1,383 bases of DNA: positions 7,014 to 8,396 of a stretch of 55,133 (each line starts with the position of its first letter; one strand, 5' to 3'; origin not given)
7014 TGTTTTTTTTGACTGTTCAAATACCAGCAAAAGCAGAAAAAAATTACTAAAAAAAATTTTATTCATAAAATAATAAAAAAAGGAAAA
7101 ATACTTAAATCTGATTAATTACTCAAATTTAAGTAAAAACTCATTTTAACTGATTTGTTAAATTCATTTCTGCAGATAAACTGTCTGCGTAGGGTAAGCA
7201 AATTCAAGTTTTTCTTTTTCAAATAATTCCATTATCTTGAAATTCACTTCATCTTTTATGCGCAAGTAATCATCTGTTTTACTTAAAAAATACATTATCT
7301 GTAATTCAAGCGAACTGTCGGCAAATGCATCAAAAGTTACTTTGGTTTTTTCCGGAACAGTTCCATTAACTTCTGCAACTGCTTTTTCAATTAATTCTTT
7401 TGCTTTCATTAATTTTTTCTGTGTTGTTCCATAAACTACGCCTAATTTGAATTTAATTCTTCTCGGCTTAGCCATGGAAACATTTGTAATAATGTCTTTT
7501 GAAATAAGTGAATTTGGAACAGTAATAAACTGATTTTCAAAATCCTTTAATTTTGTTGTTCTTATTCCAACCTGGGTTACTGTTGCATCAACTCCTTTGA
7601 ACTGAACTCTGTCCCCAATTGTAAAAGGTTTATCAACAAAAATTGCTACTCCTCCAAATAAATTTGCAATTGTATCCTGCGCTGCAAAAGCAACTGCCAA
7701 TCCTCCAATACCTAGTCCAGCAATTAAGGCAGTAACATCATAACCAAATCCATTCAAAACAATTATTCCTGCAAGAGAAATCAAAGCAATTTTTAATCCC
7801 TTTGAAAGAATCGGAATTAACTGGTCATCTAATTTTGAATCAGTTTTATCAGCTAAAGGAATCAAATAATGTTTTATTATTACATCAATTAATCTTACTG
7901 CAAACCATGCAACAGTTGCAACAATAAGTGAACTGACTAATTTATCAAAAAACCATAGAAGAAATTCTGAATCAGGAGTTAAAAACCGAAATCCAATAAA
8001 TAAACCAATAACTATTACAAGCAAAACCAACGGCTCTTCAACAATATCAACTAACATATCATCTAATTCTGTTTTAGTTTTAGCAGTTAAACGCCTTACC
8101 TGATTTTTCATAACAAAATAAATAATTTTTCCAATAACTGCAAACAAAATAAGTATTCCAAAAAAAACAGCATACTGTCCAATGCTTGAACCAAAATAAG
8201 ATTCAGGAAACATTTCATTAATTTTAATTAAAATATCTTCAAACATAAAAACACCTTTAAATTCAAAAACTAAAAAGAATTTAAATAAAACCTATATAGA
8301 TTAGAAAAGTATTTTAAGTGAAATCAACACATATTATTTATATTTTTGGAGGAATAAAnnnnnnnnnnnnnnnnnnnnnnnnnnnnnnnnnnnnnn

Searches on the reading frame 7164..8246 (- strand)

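Call 68: search_protein_families(library=pfam, proteins=[window:7164-8246:-], max_evalue=0.001)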
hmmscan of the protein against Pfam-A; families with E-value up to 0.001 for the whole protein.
window:7164-8246:- (360 aa): 3 families
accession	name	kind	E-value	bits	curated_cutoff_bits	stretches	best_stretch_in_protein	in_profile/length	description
PF00924.24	MS_channel_2nd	-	1.4e-20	73.6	20.2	1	191-257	1-67/68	Mechanosensitive ion channel, beta-domain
PF21082.3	MS_channel_3rd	-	3.3e-11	43.9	21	1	264-349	1-88/88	Mechanosensitive ion channel MscS, C-terminal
PF21088.3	MS_channel_1st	-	1.5e-08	34.9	23.1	1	150-190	2-42/42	Mechanosensitive ion channel, transmembrane helices 2/3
